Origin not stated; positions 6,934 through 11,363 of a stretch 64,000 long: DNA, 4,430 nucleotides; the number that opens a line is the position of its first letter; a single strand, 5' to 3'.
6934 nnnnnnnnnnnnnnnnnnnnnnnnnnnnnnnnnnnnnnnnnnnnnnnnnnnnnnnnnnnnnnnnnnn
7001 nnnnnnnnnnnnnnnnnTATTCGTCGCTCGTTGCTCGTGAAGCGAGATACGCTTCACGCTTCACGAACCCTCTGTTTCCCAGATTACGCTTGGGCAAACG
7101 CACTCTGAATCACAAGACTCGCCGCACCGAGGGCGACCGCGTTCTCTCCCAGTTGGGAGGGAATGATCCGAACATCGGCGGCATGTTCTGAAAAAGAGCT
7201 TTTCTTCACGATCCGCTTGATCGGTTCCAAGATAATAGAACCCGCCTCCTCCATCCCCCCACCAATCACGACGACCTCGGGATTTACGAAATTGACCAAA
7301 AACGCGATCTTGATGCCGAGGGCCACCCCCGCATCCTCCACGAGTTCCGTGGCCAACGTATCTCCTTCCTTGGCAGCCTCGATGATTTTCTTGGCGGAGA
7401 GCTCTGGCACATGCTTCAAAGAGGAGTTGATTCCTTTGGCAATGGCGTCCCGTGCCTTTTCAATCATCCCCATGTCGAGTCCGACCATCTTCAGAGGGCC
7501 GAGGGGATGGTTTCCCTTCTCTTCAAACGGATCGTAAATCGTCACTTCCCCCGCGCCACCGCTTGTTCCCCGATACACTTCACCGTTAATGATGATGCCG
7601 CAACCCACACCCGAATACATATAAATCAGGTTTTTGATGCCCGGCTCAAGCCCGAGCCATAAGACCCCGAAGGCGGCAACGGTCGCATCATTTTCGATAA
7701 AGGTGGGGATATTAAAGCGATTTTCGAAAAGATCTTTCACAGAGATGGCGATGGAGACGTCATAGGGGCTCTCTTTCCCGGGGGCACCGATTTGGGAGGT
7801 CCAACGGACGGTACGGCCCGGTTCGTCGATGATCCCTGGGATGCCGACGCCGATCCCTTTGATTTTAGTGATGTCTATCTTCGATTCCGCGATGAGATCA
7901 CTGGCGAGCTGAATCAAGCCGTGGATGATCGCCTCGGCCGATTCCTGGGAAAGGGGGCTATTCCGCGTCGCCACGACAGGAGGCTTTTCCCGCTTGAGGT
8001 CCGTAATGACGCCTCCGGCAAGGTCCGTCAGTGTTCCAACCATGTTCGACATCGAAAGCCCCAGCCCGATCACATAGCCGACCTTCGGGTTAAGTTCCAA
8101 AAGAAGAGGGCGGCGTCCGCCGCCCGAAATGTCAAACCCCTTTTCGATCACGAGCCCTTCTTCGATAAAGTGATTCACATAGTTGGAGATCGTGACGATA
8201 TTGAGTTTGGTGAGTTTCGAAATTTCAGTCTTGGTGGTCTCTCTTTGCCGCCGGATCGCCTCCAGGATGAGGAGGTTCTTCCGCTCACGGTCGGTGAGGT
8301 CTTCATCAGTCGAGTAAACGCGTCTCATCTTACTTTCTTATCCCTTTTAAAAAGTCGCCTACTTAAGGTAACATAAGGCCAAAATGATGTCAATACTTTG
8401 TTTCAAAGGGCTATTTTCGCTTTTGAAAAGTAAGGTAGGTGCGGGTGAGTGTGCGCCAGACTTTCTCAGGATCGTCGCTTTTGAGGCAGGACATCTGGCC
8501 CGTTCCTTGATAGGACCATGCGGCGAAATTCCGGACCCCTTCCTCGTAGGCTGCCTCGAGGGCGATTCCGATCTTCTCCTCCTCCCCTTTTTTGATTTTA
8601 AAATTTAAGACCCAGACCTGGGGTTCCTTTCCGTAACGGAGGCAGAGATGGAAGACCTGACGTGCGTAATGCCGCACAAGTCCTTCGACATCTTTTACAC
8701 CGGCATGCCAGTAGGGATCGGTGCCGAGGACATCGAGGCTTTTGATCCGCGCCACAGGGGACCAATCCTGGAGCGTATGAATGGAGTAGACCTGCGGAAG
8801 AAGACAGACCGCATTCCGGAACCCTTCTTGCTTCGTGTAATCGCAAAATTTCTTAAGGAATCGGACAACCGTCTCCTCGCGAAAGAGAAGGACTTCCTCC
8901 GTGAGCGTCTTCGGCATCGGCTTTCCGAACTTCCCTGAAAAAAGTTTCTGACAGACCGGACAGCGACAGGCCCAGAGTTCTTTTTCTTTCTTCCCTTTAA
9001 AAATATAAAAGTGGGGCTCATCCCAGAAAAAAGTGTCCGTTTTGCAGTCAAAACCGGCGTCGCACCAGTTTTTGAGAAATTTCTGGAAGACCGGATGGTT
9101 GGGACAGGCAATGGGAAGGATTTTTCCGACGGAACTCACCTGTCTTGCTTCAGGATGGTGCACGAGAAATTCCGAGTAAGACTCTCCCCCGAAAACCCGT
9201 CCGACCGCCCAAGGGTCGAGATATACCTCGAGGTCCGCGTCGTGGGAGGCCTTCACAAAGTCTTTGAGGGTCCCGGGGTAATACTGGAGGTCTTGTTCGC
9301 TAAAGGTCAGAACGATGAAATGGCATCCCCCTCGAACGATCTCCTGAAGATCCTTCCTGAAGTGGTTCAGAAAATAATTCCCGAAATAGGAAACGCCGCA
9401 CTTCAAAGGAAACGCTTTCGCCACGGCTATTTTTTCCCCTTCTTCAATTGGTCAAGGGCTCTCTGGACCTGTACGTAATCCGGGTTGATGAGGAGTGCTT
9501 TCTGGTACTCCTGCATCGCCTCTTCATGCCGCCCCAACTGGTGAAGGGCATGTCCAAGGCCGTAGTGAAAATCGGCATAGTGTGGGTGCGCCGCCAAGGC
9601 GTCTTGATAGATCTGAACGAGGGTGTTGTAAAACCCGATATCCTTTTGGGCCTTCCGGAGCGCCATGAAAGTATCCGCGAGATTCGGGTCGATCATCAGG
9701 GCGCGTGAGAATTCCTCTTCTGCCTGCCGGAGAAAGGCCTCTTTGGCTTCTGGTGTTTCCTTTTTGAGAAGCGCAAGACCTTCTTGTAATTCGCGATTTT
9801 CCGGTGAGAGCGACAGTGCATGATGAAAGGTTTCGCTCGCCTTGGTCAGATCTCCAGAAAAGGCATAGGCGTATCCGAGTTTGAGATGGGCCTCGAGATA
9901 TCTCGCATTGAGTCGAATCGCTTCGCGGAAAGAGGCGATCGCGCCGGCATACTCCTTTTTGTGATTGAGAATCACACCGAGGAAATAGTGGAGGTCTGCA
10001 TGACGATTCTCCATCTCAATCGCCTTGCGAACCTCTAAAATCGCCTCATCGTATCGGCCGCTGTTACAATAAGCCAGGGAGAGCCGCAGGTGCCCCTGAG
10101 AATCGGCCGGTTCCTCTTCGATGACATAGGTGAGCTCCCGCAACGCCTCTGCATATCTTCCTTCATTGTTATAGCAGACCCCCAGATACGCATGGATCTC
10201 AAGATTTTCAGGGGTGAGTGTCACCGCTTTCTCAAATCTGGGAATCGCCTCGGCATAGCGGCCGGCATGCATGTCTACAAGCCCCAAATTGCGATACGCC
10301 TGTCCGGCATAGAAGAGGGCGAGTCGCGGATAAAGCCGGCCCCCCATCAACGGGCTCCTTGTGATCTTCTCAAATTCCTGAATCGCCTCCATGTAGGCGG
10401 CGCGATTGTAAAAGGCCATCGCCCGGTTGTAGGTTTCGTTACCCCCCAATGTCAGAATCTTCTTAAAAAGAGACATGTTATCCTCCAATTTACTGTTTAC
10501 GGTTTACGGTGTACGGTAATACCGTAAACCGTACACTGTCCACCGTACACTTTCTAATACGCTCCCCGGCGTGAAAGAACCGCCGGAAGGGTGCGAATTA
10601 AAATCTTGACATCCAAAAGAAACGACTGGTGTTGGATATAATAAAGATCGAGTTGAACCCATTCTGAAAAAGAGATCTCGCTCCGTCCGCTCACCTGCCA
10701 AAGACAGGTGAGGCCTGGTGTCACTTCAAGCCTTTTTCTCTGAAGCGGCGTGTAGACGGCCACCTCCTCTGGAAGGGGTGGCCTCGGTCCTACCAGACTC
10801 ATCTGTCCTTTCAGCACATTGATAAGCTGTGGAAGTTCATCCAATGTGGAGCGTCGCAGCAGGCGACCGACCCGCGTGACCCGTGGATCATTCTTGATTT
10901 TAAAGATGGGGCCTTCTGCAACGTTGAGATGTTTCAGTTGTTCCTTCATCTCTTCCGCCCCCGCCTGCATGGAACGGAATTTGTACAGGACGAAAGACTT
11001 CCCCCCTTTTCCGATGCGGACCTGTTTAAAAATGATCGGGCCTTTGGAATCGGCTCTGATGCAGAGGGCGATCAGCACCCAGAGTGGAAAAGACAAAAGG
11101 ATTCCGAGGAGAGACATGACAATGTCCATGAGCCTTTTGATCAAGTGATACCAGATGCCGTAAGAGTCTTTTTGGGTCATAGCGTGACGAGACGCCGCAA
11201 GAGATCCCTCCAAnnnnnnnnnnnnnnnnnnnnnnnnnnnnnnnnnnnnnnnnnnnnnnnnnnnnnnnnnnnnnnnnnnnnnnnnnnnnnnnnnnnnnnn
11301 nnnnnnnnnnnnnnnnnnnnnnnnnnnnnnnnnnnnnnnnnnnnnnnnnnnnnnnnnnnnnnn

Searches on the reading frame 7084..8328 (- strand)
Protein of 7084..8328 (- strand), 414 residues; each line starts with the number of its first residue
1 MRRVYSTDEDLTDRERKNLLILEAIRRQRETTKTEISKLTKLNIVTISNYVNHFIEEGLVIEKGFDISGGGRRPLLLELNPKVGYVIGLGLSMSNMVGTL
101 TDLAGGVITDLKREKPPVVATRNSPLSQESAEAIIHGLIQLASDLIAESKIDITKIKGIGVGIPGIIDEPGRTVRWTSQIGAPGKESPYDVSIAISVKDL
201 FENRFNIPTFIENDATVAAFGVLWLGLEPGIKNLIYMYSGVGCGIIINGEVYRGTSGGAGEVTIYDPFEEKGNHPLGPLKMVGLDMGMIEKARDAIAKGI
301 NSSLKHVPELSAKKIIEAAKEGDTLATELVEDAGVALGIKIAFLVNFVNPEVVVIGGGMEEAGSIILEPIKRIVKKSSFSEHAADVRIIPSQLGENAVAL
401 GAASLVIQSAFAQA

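Call 31: search_protein_families(library=pfam, proteins=[window:7084-8328:-], max_evalue=0.001)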
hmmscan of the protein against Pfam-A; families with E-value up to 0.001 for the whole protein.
window:7084-8328:- (414 aa): 2 families
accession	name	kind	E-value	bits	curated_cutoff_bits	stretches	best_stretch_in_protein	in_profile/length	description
PF00480.26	ROK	-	1e-35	124.1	22.9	1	128-408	29-293/294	ROK family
PF14947.12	HTH_45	-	0.0007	20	25.5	0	21-63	11-52/77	Winged helix-turn-helix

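Call 55: search_protein_families(library=ncbifam, proteins=[window:7084-8328:-], max_evalue=0.00001)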
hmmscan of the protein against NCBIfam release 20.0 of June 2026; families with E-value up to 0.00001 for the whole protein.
window:7084-8328:- (414 aa): 10 families
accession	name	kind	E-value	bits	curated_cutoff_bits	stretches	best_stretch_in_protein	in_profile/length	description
NF047937.1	TransRegNagC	equivalog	5.9e-43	147.6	650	1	29-409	24-386/399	DNA-binding transcriptional regulator NagC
TIGR00744.1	ROK_glcA_fam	subfamily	1e-36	126.8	260.35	1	131-407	33-309/318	ROK family glucokinase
NF049930.1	TransRegMlc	equivalog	1.9e-27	96.6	530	1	31-409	31-392/405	sugar metabolism global transcriptional regulator Mlc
NF007251.0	PRK09698.1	equivalog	2.3e-17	63.2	253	1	128-409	39-299/304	allose kinase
NF009835.0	PRK13310.1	equivalog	8.3e-14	51.6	380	1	138-407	39-301/303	N-acetylglucosamine kinase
NF042998.1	bglucokin_BglK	equivalog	3.3e-12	46.2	550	1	157-364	55-249/291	beta-glucoside kinase BglK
NF007108.0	PRK09557.1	equivalog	8.3e-12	45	443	1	139-405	41-299/303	fructokinase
NF047821.1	NactlManKinNanK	equivalog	7.4e-11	42.1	450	1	199-404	90-284/288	N-acetylmannosamine kinase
NF003461.0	PRK05082.1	subfamily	9.6e-11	41.6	283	1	198-407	89-287/291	N-acetylmannosamine kinase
NF045551.1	GK_Pyrobac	equivalog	2e-10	40.5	500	1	203-409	84-283/294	ATP-dependent glucokinase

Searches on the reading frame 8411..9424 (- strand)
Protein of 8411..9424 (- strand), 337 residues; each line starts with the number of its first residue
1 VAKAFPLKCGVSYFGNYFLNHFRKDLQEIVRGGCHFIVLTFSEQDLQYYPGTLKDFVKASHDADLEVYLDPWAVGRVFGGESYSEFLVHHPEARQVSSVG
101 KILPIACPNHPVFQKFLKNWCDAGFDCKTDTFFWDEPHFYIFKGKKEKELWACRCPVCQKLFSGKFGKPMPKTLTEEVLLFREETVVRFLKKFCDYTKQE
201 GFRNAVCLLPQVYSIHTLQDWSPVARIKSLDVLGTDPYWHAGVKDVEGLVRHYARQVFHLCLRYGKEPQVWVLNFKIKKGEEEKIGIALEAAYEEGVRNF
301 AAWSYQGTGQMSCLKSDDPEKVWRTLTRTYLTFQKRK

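Call 31: search_protein_families(library=pfam, proteins=[window:8411-9424:-], max_evalue=0.001)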
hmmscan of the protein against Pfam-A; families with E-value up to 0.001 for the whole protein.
window:8411-9424:- (337 aa): 0 families

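Call 54: search_solved_structures(query=window:8411-9424:-, max_evalue=1)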
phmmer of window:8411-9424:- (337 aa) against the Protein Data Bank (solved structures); distinct sequences matched with E-value up to 1: 4.
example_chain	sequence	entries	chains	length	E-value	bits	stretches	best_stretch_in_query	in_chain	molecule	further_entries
1e4l_A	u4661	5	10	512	0.59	12.3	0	252-301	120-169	BETA-GLUCOSIDASE, CHLOROPLASTIC | BETA-GLUCOSIDASE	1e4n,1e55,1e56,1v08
1h49_A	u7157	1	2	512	0.61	12.2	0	252-301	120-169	BETA-GLUCOSIDASE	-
1hxj_A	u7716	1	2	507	0.62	12.2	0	252-301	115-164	BETA-GLUCOSIDASE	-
1e1e_A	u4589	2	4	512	0.64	12.2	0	252-301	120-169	BETA-GLUCOSIDASE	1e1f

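Call 55: search_protein_families(library=ncbifam, proteins=[window:8411-9424:-], max_evalue=0.00001)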
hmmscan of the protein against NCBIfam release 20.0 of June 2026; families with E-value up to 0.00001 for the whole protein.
window:8411-9424:- (337 aa): 0 families

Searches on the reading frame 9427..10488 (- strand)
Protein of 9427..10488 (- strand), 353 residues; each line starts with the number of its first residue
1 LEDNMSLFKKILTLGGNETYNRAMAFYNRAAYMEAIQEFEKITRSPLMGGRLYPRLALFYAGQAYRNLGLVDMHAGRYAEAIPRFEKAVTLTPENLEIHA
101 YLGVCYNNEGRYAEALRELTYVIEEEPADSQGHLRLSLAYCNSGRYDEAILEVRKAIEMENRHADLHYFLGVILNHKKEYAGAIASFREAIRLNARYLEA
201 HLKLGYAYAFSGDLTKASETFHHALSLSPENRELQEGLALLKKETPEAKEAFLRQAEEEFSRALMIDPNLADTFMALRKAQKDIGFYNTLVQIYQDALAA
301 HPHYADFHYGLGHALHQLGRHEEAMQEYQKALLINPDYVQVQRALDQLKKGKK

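Call 31: search_protein_families(library=pfam, proteins=[window:9427-10488:-], max_evalue=0.001)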
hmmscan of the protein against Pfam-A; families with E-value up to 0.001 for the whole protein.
window:9427-10488:- (353 aa): 26 families (the best 25 are shown)
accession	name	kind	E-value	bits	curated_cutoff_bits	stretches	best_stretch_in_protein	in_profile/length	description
PF07719.23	TPR_2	-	8.2e-36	119.6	27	3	305-338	1-34/34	Tetratricopeptide repeat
PF13414.12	TPR_11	-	2.5e-34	117.2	26.8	5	312-344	1-33/42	TPR repeat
PF00515.34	TPR_1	-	6.4e-33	111.7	27.8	2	305-338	1-34/34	Tetratricopeptide repeat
PF14559.12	TPR_19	-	1.6e-31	108.9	25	4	74-132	3-61/68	Tetratricopeptide repeat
PF13432.12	TPR_16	-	1e-30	106.2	32.7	3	135-194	2-61/65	Tetratricopeptide repeat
PF13181.12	TPR_8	-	6.3e-30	101.2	25.7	2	305-338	1-34/34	Tetratricopeptide repeat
PF13431.12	TPR_17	-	2.7e-23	80.7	24.4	2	294-326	2-34/34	Tetratricopeptide repeat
PF13428.12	TPR_14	-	6.1e-22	76.3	23.5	2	199-240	2-43/44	Tetratricopeptide repeat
PF13424.12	TPR_12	-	8.6e-18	64.7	30.1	2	62-117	3-66/77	Tetratricopeptide repeat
PF23914.1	TPR_CcmH_CycH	-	3.5e-13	50.1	42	1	68-151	56-142/158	Cytochrome c-type biogenesis protein H TPR domain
PF13176.12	TPR_7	-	4e-13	48.7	27.9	0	309-337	3-31/36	Tetratricopeptide repeat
PF13174.12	TPR_6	-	1e-12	48.2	26.3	0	57-89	2-27/33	Tetratricopeptide repeat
PF13371.12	TPR_9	-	4.2e-11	43.1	35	0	291-348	15-72/73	Tetratricopeptide repeat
PF03704.23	BTAD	-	1e-10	42.6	22.1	1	64-118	64-118/146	Bacterial transcriptional activator domain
PF14561.12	TPR_20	-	1.3e-10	41.9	25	0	81-138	7-64/90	Tetratricopeptide repeat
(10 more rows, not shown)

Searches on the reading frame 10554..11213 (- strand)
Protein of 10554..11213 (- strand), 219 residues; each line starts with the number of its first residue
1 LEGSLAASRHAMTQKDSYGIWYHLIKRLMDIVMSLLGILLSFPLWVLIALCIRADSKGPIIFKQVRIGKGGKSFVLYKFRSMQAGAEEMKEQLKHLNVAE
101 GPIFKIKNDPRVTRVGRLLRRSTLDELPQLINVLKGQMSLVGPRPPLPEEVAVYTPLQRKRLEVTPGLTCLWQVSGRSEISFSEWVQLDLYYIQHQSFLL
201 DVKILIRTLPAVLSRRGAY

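Call 31: search_protein_families(library=pfam, proteins=[window:10554-11213:-], max_evalue=0.001)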
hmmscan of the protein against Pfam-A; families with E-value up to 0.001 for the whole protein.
window:10554-11213:- (219 aa): 1 family
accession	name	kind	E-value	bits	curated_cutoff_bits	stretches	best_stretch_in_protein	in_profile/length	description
PF02397.22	Bac_transf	-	1.7e-68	230.2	27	1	26-213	1-178/179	Bacterial sugar transferase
